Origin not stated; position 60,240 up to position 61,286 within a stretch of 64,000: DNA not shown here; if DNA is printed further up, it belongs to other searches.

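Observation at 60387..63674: Foreign-composition MoxR-type AAA+ ATPase plus a membrane-anchored, acidic-linker VWA-like protein: a two-gene module of unknown function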

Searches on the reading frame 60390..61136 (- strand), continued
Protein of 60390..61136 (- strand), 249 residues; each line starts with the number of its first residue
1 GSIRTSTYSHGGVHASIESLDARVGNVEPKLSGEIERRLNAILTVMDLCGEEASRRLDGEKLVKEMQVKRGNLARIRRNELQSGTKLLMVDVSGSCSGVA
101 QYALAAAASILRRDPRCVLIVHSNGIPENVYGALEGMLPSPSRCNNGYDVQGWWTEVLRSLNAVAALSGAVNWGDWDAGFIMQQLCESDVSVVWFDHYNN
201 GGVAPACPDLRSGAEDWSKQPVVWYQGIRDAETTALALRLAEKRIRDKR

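Call 54: fold_search(model_id=the predicted structure, library=viral)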
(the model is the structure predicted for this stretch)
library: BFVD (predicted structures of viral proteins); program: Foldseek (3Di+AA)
matches with E <= 10: 311; with E <= 0.001: 1
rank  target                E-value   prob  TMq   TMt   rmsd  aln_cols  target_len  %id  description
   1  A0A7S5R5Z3            6.1e-04  0.99  0.39  0.22   8.1       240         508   15  (no name in the UniProt tables at hand)
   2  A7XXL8                1.5e-03  0.98  0.43  0.22   8.8       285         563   13  von Willebrand factor type A domain [Thermus phage P74-26]
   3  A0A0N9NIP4            3.5e-02  0.95  0.42  0.15   6.2       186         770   10  (no name in the UniProt tables at hand)
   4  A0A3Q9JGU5            5.7e-02  0.75  0.37  0.48   7.2       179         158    9  (no name in the UniProt tables at hand)
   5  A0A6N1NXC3            6.1e-02  0.54  0.28  0.35   8.1       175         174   11  Histidine protein kinase SLN1 [Tupanvirus deep ocean]
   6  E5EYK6                7.8e-02  0.41  0.32  0.34  13.7       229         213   10  (no name in the UniProt tables at hand)
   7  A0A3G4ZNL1            8.3e-02  0.30  0.33  0.24  11.5       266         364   12  VWFA domain-containing protein [Terrestrivirus sp.]
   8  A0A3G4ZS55            1.0e-01  0.41  0.33  0.22  10.7       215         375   14  VWFA domain-containing protein [Barrevirus sp.]
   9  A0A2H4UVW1            1.1e-01  0.38  0.28  0.09   8.3       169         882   15  P-loop ATPase/GTPase domain-containing protein [Bodo saltans virus]
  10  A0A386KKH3            1.5e-01  0.28  0.24  0.19  12.5       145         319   15  Uncharacterized protein [Microbacterium phage Burro]
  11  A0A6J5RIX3            1.8e-01  0.21  0.25  0.12  13.5       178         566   10  VWA-like domain containing protein [uncultured Caudovirales phage]
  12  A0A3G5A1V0            1.8e-01  0.14  0.30  0.18  18.5       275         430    9  Uncharacterized protein [Harvfovirus sp.]
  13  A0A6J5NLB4            2.0e-01  0.18  0.26  0.17  10.1       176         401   10  VWFA domain containing protein [uncultured Caudovirales phage]
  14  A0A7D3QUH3            2.2e-01  0.47  0.35  0.37   6.4       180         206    7  Signal transduction response regulator protein receiver domain protein [Fadolivirus FV1/VV64]
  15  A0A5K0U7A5            2.4e-01  0.35  0.28  0.15   7.1       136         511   12  Glycosyltransferase family group 1 protein [Yasminevirus sp. GU-2018]
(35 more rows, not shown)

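Call 61: find_related_loci(query=A4, collection=viral_contigs, flank=6000)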
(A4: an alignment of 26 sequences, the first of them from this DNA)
Query A4 (225 aa) in viral_contigs; peptide patterns used: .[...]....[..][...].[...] (x = any residue, [..] = any of these).
74 stretches matched a pattern; 3 encode a relative of the query (tblastn E <= 1e-3); 3 distinct loci.
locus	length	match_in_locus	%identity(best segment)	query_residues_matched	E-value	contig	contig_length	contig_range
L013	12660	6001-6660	37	3-224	1e-35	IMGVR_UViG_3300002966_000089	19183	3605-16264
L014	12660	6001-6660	37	3-224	1e-35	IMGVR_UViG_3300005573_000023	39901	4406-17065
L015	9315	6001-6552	30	11-214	2e-20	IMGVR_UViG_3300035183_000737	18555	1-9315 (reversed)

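Call 63: find_related_loci(query=A6, collection=genome_contigs, flank=6000)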
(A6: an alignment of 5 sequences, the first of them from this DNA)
Query A6 (225 aa) in genome_contigs; peptide patterns used: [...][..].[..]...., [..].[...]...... (x = any residue, [..] = any of these).
44 stretches matched a pattern, but none encodes a relative of the query by tblastn (E <= 1e-3).

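Call 65: find_related_loci(query=A7, collection=genome_contigs, flank=6000)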
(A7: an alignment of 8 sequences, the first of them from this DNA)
Query A7 (225 aa) in genome_contigs; peptide patterns used: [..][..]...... (x = any residue, [..] = any of these).
26 stretches matched a pattern; 1 encode a relative of the query (tblastn E <= 1e-3); 1 distinct loci.
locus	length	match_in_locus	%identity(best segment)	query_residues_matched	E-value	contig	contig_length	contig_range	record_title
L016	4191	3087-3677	34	13-220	1e-20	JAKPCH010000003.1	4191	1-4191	MAG: Deltaproteobacteria bacterium isolate JPMR_maxbin.014 k141_201964, whole genome shotgun sequence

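Call 69: search_protein_families(library=phrogs, proteins=[L014:1603-3090:-, L014:893-1441:+, L014:8379-9284:-, L014:10224-10883:-, L014:10880-11470:-, L014:11477-12340:-, L015:825-2138:+, L015:2145-2939:+, L015:6593-8251:+, L015:3288-3791:+], max_evalue=0.001)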
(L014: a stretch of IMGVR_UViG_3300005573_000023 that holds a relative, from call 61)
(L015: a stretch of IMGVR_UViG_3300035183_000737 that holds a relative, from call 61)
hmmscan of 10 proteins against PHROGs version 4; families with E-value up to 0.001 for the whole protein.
L014:1603-3090:- (495 aa): 3 families
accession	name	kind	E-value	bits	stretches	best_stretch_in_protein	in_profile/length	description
phrog_5902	-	unknown function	4.3e-69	234.5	1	19-314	4-306/359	-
phrog_2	-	head and packaging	1.2e-35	124.5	1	41-476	262-607/807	terminase large subunit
phrog_20197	-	unknown function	6.8e-06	27.1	1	65-140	48-119/158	-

L014:893-1441:+ (182 aa): 0 families

L014:8379-9284:- (301 aa): 16 families
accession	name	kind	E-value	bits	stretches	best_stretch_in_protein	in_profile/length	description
phrog_25711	-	unknown function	5.8e-29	102.4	1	5-107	4-107/164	-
phrog_1701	-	DNA, RNA and nucleotide metabolism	1.9e-27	97.9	1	7-183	4-190/323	DnaD-like helicase loader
phrog_345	-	DNA, RNA and nucleotide metabolism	1.2e-14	55.8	1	30-275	50-292/297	replication initiation O-like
phrog_19658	-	DNA, RNA and nucleotide metabolism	2.5e-13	51.2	1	17-291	14-268/283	replication initiation protein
phrog_5810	-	DNA, RNA and nucleotide metabolism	6.1e-12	46.7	1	47-272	39-266/268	replication initiation protein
phrog_10469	-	DNA, RNA and nucleotide metabolism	1.2e-11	45.5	1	147-288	143-288/305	DnaD-like helicase loader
phrog_3171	-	DNA, RNA and nucleotide metabolism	2.1e-11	44.9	1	7-94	5-93/331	replication initiation protein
phrog_6251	-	DNA, RNA and nucleotide metabolism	2e-10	41.6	1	6-168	3-167/284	replisome organizer DnaA-like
phrog_25210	-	unknown function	4.7e-09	37.2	1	8-169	5-166/207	-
phrog_1408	-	DNA, RNA and nucleotide metabolism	7.7e-09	36.4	1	6-106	3-109/302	replication initiation protein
phrog_12196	-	unknown function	8.5e-09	36.3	1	19-126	18-129/297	-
phrog_8064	-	DNA, RNA and nucleotide metabolism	1.2e-08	35.3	1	6-170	91-256/446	replication initiation protein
phrog_16167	-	DNA, RNA and nucleotide metabolism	0.00019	22.2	1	6-226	3-219/315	replication initiation protein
phrog_186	-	DNA, RNA and nucleotide metabolism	0.00043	21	1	2-138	17-131/308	DnaD-like helicase loader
phrog_428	-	DNA, RNA and nucleotide metabolism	0.00055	20.2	1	3-84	86-164/455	replication initiation protein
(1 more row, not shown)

L014:10224-10883:- (219 aa): 1 family
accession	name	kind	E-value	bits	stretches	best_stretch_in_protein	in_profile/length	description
phrog_10477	-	DNA, RNA and nucleotide metabolism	3.9e-28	100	1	18-209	31-237/243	exonuclease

L014:10880-11470:- (196 aa): 2 families
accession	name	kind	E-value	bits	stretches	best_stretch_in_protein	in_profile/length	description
phrog_298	-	DNA, RNA and nucleotide metabolism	1.3e-07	32.2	1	46-143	103-205/293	exonuclease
phrog_466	-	DNA, RNA and nucleotide metabolism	3.3e-05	24.4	1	46-142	209-311/446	exonuclease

L014:11477-12340:- (287 aa): 0 families

L015:825-2138:+ (437 aa): 0 families

L015:2145-2939:+ (264 aa): 2 families
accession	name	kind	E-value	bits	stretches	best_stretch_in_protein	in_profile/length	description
phrog_8156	-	other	2.2e-25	90.3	1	56-213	32-191/244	methyltransferase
phrog_15516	-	other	0.00045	20.7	1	69-128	52-110/214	methyltransferase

L015:6593-8251:+ (552 aa): 0 families

L015:3288-3791:+ (167 aa): 0 families

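Call 84: search_dna_similar(query=L014:5218-6660:+, collection=phages, mode=protein, max_evalue=0.001, max_rows=15)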
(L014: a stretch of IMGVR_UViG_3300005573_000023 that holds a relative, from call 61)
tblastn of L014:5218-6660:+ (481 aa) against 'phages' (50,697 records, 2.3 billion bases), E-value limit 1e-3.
No match.

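Call 85: search_dna_similar(query=L014:4385-5218:+, collection=phages, mode=protein, max_evalue=0.001, max_rows=15)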
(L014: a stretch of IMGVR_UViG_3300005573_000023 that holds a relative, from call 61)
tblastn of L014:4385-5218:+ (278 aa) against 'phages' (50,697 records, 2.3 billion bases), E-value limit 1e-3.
No match.

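Call 89: search_protein_families(library=pfam, proteins=[P0104, P0105, P0113, P0117, P0121, P0131, P0136], max_evalue=0.05)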
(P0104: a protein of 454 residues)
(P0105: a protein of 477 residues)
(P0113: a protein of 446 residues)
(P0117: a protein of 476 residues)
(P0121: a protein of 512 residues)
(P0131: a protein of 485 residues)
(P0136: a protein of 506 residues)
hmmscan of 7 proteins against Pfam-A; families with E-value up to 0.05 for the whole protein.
P0104 (454 aa): 0 families

P0105 (477 aa): 1 family
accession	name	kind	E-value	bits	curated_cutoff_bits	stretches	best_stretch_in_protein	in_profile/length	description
PF05762.20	VWA_CoxE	-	0.0074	16.2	26.4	1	307-356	43-93/222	VWA domain containing CoxE-like protein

P0113 (446 aa): 0 families

P0117 (476 aa): 0 families

P0121 (512 aa): 1 family
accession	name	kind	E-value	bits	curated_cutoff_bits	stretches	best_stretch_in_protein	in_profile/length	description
PF05762.20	VWA_CoxE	-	0.00083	19.3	26.4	1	344-393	44-94/222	VWA domain containing CoxE-like protein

P0131 (485 aa): 0 families

P0136 (506 aa): 0 families

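Call 112: search_protein_families(library=padloc, alignment_id=A4, max_evalue=0.001)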
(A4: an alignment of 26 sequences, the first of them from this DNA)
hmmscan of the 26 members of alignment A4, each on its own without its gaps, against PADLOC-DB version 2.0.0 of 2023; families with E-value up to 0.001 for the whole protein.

A. member 1, seq(225 aa): 0 families

B. families by the number of members that match (of 26 scanned): 1 family
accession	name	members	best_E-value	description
PDLC04196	HEC-01B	1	0.0003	-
